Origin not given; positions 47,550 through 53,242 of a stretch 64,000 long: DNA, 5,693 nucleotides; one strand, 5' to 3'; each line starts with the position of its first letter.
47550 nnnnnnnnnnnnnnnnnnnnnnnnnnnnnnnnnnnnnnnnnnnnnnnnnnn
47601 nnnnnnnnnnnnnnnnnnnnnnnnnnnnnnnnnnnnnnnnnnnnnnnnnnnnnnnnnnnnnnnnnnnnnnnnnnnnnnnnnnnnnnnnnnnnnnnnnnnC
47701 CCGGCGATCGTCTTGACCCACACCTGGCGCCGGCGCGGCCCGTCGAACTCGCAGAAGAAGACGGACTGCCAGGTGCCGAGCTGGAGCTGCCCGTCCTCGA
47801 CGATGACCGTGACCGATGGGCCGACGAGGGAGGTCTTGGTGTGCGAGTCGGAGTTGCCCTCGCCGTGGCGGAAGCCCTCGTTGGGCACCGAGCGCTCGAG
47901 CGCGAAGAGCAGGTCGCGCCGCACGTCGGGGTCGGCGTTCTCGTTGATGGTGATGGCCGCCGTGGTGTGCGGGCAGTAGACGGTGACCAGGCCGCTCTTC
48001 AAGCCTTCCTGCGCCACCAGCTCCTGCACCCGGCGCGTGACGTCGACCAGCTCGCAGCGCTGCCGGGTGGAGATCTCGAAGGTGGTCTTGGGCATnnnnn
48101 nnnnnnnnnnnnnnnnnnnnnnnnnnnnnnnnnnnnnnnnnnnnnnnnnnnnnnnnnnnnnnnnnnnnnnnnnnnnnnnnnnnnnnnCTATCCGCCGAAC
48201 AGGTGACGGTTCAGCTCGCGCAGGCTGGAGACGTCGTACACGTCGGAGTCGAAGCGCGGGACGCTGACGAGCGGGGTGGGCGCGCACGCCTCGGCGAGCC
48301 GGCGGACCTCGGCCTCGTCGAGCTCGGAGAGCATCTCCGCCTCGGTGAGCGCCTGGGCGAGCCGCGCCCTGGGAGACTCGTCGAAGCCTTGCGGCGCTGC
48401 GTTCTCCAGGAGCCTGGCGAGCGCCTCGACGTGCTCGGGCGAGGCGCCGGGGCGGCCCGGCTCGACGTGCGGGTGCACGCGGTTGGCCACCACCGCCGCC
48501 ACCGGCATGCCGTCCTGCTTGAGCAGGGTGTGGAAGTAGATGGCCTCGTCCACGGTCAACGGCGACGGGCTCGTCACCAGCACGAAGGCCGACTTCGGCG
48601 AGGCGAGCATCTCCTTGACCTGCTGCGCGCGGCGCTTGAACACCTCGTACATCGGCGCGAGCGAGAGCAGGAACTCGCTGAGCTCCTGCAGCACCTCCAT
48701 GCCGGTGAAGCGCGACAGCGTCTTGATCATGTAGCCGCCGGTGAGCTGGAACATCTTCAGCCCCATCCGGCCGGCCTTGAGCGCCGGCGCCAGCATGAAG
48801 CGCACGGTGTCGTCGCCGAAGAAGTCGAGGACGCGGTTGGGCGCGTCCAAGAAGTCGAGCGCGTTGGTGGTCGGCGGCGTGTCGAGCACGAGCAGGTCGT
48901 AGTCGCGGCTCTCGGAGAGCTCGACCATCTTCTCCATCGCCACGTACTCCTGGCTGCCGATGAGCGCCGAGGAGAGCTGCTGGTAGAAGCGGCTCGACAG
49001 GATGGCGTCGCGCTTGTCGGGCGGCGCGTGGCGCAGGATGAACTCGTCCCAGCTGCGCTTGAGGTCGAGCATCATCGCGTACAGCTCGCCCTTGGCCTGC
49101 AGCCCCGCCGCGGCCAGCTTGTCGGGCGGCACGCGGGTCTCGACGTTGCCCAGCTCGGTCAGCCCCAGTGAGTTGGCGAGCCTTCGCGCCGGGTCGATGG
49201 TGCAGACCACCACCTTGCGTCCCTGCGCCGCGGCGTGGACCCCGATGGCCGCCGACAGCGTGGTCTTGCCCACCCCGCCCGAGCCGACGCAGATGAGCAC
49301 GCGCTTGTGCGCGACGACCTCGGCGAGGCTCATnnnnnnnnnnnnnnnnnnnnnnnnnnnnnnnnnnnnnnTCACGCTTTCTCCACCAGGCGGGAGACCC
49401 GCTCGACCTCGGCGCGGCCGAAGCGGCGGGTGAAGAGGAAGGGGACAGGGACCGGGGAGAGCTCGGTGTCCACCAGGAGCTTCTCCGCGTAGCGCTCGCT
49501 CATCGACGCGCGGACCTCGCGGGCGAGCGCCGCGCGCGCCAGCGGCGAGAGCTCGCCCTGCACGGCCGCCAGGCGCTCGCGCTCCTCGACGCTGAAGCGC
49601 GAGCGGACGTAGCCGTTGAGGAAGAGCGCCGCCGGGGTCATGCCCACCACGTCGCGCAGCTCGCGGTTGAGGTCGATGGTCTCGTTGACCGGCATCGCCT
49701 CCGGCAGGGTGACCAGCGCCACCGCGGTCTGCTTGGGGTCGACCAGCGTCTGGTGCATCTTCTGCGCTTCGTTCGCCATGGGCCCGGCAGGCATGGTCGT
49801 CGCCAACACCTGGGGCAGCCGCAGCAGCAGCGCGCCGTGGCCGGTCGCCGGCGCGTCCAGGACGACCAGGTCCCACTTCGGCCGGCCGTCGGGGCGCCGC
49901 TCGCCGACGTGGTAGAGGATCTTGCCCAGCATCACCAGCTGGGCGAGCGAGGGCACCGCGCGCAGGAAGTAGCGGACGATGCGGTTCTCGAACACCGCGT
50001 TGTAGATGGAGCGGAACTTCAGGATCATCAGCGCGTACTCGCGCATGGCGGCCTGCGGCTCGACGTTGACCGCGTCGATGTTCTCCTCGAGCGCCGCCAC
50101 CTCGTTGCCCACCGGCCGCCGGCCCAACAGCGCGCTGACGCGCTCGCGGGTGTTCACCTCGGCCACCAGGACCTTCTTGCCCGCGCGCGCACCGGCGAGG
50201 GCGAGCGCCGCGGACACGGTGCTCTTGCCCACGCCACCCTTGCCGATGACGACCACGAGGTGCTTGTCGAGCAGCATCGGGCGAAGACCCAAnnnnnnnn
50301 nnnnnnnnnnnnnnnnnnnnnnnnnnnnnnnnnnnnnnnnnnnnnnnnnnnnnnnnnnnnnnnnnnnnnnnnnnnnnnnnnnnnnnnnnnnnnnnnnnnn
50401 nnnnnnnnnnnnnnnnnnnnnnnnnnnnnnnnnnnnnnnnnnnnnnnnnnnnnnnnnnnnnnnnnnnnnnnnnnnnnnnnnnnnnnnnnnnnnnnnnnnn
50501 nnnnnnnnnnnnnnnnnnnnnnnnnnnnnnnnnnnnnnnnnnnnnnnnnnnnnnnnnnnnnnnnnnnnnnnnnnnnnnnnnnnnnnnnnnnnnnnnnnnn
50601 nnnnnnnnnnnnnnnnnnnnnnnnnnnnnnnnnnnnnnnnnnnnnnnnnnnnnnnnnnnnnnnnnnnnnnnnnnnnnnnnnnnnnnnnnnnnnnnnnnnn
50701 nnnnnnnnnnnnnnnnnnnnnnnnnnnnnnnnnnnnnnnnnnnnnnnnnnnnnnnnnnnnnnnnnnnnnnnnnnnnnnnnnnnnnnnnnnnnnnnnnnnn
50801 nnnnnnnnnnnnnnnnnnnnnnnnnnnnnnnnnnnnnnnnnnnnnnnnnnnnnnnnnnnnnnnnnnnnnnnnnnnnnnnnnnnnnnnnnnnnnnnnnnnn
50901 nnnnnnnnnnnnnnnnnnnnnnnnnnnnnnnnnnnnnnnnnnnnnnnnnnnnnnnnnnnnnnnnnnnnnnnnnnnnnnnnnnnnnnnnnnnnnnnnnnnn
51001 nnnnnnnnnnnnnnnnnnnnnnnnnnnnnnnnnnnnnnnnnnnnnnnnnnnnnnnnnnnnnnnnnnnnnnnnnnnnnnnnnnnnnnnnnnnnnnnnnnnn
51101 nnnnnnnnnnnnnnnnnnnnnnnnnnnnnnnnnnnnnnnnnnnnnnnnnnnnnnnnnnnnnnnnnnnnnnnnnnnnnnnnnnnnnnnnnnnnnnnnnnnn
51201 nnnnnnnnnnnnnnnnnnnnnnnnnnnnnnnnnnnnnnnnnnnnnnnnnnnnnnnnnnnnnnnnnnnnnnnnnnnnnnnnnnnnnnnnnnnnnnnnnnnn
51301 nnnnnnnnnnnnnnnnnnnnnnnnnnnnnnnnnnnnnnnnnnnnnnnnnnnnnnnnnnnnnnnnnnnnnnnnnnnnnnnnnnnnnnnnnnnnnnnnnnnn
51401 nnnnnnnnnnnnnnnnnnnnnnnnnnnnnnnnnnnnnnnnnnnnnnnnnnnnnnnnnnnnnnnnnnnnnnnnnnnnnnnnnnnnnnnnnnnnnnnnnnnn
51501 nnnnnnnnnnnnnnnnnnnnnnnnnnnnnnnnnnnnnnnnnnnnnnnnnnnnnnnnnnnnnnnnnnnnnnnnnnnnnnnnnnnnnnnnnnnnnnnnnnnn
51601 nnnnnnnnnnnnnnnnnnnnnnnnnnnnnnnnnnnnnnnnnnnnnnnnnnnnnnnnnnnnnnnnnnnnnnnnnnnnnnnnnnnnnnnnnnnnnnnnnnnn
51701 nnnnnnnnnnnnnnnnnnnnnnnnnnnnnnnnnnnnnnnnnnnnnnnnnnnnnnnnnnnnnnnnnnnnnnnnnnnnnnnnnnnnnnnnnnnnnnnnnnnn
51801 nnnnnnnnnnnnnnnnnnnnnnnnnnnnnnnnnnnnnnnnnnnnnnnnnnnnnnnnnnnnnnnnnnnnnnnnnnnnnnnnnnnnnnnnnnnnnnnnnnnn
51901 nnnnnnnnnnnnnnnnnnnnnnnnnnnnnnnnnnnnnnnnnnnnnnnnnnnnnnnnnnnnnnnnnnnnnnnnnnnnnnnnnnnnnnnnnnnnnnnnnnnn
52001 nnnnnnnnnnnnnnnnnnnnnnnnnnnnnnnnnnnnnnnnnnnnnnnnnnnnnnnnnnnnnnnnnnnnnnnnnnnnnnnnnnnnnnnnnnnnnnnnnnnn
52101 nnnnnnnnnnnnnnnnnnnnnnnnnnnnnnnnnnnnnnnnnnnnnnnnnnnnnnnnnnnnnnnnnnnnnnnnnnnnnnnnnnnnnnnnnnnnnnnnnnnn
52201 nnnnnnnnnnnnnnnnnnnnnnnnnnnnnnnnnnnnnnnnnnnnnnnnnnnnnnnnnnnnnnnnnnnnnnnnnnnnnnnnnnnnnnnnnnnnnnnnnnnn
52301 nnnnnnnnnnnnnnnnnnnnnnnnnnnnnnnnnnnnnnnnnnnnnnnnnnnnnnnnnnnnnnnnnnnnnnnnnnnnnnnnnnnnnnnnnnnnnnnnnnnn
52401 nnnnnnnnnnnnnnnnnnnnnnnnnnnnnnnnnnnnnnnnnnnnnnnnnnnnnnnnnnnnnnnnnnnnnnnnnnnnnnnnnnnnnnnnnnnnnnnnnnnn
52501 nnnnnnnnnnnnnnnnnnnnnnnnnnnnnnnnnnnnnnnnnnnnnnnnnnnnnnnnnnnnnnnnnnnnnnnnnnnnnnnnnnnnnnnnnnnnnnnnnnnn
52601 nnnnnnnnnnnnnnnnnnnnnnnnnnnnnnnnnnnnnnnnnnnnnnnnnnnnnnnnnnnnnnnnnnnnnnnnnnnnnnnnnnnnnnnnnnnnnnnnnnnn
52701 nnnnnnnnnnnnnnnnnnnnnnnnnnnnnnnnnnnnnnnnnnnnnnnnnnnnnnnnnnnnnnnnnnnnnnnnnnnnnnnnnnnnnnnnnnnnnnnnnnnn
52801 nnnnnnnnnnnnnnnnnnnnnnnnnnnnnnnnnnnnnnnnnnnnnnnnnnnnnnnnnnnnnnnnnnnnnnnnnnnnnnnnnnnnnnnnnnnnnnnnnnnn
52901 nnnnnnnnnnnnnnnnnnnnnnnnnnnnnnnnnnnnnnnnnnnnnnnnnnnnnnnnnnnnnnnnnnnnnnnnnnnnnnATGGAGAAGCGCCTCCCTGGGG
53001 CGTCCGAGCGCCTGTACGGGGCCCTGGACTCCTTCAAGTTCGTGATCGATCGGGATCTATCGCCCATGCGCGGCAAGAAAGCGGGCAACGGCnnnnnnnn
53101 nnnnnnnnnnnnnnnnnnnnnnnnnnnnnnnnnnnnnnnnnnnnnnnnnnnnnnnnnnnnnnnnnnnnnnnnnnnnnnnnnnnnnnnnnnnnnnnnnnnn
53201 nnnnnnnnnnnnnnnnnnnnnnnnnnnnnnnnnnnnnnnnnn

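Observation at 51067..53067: Ser/Thr kinase with a C-terminal MshEN-like (c-di-GMP-receptor-type) domain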

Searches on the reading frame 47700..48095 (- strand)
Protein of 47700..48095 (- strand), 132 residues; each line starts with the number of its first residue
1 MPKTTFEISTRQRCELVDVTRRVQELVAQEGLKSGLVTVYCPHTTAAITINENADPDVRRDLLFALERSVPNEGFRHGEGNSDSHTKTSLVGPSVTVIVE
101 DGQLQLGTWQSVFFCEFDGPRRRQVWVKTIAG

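Call 29: search_protein_families(library=pfam, proteins=[window:47700-48095:-], max_evalue=0.001)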
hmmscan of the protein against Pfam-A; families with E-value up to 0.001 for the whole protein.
seq(132 aa): 1 family
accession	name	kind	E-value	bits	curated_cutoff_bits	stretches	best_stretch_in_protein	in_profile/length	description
PF01894.22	UPF0047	-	2.2e-44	150.8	27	1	18-128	1-116/117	Uncharacterised protein family UPF0047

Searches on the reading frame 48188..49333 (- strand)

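Call 29: search_protein_families(library=pfam, proteins=[window:48188-49333:-], max_evalue=0.001)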
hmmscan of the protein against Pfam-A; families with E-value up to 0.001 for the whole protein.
window:48188-49333:- (381 aa): 8 families
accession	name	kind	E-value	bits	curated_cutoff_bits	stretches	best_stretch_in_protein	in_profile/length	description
PF02374.21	ArsA_ATPase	-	6.6e-31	108.1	24.3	1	11-289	2-248/305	Anion-transporting ATPase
PF13614.12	AAA_31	-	2.5e-10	41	27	1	15-159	7-132/177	AAA domain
PF01656.29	CbiA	-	1.3e-08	35.3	25.4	1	13-286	2-83/125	CobQ/CobB/MinD/ParA nucleotide binding domain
PF10609.15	ParA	-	1e-07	32.1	27.1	0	10-47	4-41/246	NUBPL iron-transfer P-loop NTPase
PF01695.23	IstB_IS21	-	0.00021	21.3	24.1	1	7-46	89-128/238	IstB-like ATP binding protein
PF13191.12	AAA_16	-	0.00022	22.2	32.6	0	8-126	21-126/167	AAA ATPase domain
PF20720.3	nSTAND3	-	0.00041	20.5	27.2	1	5-48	12-56/155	Novel STAND NTPase 3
PF00448.28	SRP54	-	0.00041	20.5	22.7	0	11-51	2-42/196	SRP54-type protein, GTPase domain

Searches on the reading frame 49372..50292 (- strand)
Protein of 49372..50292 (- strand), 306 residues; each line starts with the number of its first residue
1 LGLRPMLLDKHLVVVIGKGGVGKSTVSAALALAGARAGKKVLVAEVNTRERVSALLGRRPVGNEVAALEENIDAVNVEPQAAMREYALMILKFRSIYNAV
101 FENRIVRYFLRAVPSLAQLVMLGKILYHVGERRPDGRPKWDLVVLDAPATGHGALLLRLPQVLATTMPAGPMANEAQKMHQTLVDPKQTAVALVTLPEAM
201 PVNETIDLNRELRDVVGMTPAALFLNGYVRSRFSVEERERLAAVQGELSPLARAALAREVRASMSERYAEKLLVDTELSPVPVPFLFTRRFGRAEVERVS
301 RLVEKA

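Call 29: search_protein_families(library=pfam, proteins=[window:49372-50292:-], max_evalue=0.001)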
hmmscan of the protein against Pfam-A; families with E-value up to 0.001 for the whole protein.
window:49372-50292:- (306 aa): 8 families
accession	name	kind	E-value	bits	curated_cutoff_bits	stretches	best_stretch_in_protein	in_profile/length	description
PF02374.21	ArsA_ATPase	-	3.6e-25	89.2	24.3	2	12-167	3-152/305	Anion-transporting ATPase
PF01656.29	CbiA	-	3.3e-09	37.2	25.4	1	13-165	2-54/125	CobQ/CobB/MinD/ParA nucleotide binding domain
PF13614.12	AAA_31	-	1.1e-06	29.1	27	1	13-120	5-91/177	AAA domain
PF10609.15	ParA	-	1.1e-06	28.8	27.1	1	10-44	4-38/246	NUBPL iron-transfer P-loop NTPase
PF00142.24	Fer4_NifH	-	0.00016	21.7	25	1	13-45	3-35/271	4Fe-4S iron sulfur cluster binding proteins, NifH/frxC family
PF09140.17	MipZ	-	0.00041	20.2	20.7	0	12-54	3-45/262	ATPase MipZ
PF20720.3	nSTAND3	-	0.00061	19.9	27.2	1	6-44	13-51/155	Novel STAND NTPase 3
PF13481.12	AAA_25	-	0.00067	19.8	27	0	6-48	29-70/195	AAA domain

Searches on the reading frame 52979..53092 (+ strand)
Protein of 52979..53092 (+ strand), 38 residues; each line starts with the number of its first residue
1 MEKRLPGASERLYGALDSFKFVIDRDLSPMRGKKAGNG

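Call 54: search_protein_families(library=ncbifam, proteins=[window:52979-53092:+], max_evalue=0.01)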
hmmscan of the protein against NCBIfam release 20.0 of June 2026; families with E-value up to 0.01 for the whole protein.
seq(38 aa): 0 families
